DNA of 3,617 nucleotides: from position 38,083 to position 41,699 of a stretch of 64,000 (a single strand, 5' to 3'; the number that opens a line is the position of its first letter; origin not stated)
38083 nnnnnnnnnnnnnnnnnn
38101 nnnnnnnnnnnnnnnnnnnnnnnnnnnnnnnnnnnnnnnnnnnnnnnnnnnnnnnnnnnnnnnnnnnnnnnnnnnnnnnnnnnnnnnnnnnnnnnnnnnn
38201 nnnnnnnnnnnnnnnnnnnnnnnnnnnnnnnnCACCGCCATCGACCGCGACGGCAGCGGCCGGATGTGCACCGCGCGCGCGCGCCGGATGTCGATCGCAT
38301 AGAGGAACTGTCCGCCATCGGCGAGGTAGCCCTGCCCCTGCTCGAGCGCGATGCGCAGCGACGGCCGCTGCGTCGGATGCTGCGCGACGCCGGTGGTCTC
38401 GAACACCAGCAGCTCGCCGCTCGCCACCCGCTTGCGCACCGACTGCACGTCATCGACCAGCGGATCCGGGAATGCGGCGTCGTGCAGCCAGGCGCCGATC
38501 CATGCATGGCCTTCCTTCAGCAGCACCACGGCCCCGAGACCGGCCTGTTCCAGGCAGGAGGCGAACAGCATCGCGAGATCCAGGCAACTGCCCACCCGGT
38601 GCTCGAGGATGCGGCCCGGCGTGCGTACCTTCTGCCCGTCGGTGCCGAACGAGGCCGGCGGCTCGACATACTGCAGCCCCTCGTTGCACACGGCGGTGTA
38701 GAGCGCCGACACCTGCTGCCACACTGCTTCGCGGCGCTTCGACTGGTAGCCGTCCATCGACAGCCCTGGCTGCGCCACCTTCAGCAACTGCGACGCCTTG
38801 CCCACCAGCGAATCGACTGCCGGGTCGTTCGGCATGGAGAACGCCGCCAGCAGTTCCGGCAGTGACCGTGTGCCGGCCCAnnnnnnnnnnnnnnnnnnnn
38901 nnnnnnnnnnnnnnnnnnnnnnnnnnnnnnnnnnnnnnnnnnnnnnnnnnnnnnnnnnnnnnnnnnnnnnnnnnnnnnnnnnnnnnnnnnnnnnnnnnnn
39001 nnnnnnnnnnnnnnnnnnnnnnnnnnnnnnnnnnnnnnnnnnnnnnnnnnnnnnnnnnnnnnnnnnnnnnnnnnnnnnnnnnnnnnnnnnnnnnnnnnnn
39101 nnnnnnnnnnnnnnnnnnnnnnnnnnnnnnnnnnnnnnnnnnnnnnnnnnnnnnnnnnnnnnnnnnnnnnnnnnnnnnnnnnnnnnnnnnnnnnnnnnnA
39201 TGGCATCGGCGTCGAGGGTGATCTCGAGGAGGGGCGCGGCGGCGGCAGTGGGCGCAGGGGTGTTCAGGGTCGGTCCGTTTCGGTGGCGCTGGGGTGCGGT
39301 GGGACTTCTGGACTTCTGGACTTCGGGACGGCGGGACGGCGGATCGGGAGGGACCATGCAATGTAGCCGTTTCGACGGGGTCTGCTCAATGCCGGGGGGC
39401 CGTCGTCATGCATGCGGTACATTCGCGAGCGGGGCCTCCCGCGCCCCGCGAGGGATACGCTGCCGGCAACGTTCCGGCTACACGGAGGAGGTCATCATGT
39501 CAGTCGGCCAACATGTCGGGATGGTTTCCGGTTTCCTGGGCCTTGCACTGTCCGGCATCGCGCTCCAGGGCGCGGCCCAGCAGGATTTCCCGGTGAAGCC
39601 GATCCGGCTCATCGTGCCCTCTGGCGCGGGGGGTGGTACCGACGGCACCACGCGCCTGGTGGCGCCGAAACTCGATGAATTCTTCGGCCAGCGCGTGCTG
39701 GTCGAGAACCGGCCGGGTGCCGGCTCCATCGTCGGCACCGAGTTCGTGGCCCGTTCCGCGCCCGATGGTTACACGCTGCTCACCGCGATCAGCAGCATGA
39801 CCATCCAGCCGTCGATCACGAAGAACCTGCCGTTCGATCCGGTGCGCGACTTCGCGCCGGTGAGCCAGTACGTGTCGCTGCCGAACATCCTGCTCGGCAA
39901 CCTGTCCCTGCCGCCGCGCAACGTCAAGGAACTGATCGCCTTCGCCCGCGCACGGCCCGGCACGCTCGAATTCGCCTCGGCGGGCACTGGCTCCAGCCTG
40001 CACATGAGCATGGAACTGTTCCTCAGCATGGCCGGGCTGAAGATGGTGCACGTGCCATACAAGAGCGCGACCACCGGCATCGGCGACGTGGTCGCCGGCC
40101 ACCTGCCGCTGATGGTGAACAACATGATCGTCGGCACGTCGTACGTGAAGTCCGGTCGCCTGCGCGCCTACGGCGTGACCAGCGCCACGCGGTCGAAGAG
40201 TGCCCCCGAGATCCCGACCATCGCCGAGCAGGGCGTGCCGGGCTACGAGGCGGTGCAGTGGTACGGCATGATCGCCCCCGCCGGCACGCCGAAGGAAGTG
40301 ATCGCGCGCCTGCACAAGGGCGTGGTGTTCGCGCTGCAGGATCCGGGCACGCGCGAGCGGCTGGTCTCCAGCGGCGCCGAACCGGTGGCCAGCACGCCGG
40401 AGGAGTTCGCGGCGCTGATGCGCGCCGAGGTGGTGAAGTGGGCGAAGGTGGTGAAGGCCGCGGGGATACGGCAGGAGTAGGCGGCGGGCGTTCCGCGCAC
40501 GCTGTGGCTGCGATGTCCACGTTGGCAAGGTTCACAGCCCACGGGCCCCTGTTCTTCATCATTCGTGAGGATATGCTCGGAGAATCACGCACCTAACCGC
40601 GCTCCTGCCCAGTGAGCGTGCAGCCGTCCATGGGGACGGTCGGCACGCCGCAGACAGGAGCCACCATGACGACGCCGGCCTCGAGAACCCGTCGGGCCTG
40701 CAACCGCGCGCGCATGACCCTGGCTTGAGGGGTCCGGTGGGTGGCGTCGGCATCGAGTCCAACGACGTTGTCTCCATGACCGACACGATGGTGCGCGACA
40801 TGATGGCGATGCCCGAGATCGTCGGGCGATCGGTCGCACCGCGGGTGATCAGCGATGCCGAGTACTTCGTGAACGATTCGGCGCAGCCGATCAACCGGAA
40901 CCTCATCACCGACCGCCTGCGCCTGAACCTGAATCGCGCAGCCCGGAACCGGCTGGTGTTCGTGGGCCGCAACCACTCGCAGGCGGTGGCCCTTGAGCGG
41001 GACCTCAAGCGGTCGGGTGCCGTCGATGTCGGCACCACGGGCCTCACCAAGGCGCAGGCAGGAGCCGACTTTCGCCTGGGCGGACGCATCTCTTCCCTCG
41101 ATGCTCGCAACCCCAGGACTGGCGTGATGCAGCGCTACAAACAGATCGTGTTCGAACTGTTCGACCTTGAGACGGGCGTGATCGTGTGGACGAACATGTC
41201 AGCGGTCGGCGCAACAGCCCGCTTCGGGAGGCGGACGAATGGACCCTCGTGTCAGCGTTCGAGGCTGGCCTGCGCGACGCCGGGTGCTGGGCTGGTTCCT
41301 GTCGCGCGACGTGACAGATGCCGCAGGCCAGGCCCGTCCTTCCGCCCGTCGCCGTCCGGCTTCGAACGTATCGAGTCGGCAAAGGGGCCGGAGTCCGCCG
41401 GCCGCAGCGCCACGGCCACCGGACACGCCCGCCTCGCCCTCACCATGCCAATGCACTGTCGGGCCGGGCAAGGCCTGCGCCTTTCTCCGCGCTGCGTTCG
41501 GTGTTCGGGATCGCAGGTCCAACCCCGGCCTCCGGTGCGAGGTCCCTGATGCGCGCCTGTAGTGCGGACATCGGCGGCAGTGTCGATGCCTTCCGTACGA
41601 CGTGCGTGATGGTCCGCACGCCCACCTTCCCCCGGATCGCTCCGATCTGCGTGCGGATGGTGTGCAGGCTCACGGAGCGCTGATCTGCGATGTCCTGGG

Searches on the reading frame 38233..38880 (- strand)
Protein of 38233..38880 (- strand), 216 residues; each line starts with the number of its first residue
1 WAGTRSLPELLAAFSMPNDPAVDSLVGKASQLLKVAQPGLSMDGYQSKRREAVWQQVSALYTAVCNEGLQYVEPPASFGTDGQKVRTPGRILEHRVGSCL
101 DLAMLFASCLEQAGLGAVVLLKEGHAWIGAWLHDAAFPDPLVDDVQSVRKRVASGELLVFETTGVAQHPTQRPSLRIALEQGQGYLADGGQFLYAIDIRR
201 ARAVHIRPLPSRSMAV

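Call 67: predict_structure(alignment_id=A3)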
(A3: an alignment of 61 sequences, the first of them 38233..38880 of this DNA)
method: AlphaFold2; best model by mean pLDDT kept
length: 216 residues; sequences in the alignment: 61
mean_pLDDT: 90.5   pTM: 0.89
mean pLDDT of the five models: 90.5, 90.0, 89.6, 89.1, 88.7
residues with pLDDT >= 90: 166; 70-90: 29; 50-70: 16; < 50: 5
segments of 3 or more residues with pLDDT < 50: 214-216
pLDDT, mean of each block of 10 residues (from residue 1): 65 94 98 96 96 98 97 72 84 96 98 98 94 97 96 98 91 94 90 95 81 47
secondary structure, 60 per line:
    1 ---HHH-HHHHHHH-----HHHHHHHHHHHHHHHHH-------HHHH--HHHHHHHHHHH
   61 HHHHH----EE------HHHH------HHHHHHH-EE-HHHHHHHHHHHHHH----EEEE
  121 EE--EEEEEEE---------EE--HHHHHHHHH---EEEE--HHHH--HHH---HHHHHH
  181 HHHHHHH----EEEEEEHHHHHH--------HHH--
elements in order: H8-14 H20-36 H44-47 H50-65 H78-81 H88-94 H99-112 E117-122 E125-131 H145-153 E157-160 H163-166 H175-187 E192-197 H198-203

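Call 71: fold_search(model_id=the predicted structure, library=pdb)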
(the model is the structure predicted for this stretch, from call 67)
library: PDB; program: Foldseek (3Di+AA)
matches with E <= 10: 259; with E <= 0.001: 0
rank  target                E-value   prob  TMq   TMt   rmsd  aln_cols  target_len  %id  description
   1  3esw_A                1.9e-03  0.99  0.36  0.24  14.9       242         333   12  Complex of yeast PNGase with GlcNAc2-IAc. (released 2008-11-11)
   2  9y6s_8G               2.0e-03  0.98  0.31  0.12  17.9       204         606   14  96-nm repeat of the Leishmania tarentolae doublet microtubule (released 2025-12-17)
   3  2f4o_A                2.7e-03  0.97  0.35  0.27  14.0       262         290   15  The Mouse PNGase-HR23 Complex Reveals a Complete Remodulation of the Protein-Protein Interface Compared to its Yeast O (released 2006-03-07)
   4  9e5c_1m               6.3e-03  1.00  0.32  0.15   5.0       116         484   19  Cryo-EM structure of 96 nm repeat of microtubule doublet from T. brucei flagellum (released 2025-03-12)
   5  3kd4_A                7.1e-03  0.97  0.30  0.15   7.4       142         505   14  CRYSTAL STRUCTURE OF A PUTATIVE PROTEASE (BDI_1141) FROM PARABACTEROIDES DISTASONIS ATCC 8503 AT 2.00 A RESOLUTION (released 2009-11-24)
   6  2f4m_A                7.9e-03  0.80  0.30  0.24  13.0       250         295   14  The Mouse PNGase-HR23 Complex Reveals a Complete Remodulation of the Protein-Protein Interface Compared to its Yeast O (released 2006-03-07)
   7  3isr_C                1.2e-02  0.98  0.37  0.29   8.9       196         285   13  The Crystal Structure of a Putative Cysteine Protease from Cytophaga hutchinsonii to 1.9A (released 2009-09-08)
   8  9crn                  1.5e-02  0.99  0.33  0.21   6.1       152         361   12  Crystal structure of Streptococcus pyogenes TglA (released 2024-08-14)
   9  3isr_A                1.6e-02  0.99  0.39  0.31   7.4       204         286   12  The Crystal Structure of a Putative Cysteine Protease from Cytophaga hutchinsonii to 1.9A (released 2009-09-08)
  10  6uin_A                2.5e-02  0.69  0.30  0.17   8.7       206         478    9  Role of Beta-hairpin motifs in the DNA duplex opening by the Rad4/XPC nucleotide excision repair complex (released 2020-10-14)
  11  7o9z                  2.7e-02  0.63  0.29  0.16  15.6       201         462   13  Crystal structure of Human Menin in complex with BD-08 (released 2022-07-27)
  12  9c4v_A                2.7e-02  0.54  0.29  0.15  15.9       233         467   13  Menin mutant G331D in complex with MLL peptide (released 2025-05-14)
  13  3isr_B                2.9e-02  0.97  0.38  0.30   7.5       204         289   12  The Crystal Structure of a Putative Cysteine Protease from Cytophaga hutchinsonii to 1.9A (released 2009-09-08)
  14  8ig0_A                3.8e-02  0.94  0.39  0.20   6.7       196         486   14  Crystal structure of menin in complex with DS-1594b (released 2023-03-22)
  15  4gq6_A                3.8e-02  0.66  0.31  0.16  15.5       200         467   12  Human menin in complex with MLL peptide (released 2012-09-19)
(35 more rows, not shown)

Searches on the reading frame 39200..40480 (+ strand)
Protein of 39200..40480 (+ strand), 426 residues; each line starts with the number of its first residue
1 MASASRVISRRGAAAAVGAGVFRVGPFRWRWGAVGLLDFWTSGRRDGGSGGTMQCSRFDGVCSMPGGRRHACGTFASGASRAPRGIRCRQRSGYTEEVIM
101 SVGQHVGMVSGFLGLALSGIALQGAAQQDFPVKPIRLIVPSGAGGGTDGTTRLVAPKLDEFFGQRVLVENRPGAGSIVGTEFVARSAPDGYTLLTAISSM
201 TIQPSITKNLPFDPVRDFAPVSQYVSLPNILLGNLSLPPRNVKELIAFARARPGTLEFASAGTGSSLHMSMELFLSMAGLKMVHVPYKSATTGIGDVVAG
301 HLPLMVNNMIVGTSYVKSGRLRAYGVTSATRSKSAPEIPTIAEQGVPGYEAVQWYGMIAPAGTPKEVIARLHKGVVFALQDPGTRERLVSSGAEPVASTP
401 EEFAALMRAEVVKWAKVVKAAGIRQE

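Call 19: search_protein_families(library=pfam, proteins=[window:39200-40480:+], max_evalue=0.00001)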
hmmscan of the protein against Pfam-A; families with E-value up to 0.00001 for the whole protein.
window:39200-40480:+ (426 aa): 1 family
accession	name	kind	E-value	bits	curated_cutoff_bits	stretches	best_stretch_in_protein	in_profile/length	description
PF03401.19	TctC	-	3.1e-71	240.5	27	1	152-422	3-273/274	Tripartite tricarboxylate transporter family receptor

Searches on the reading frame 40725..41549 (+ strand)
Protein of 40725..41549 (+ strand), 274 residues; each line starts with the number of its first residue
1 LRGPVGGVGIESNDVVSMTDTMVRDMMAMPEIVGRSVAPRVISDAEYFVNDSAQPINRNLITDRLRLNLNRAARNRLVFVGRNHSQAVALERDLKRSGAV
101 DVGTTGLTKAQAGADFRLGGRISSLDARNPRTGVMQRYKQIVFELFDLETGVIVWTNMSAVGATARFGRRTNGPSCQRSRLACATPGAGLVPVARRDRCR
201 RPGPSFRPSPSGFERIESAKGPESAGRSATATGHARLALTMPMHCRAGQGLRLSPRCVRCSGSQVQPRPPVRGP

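Call 51: search_protein_families(library=pfam, proteins=[window:40725-41549:+], max_evalue=0.001)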
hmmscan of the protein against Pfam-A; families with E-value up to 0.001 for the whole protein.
window:40725-41549:+ (274 aa): 1 family
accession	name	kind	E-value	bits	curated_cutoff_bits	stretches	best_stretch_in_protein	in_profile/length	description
PF13036.11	LpoB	-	6.2e-19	68.8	22.3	1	14-159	1-145/147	Peptidoglycan-synthase activator LpoB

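Call 53: search_protein_families(library=padloc, proteins=[window:40725-41549:+], max_evalue=0.001)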
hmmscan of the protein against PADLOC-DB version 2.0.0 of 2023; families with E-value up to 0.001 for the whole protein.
window:40725-41549:+ (274 aa): 0 families
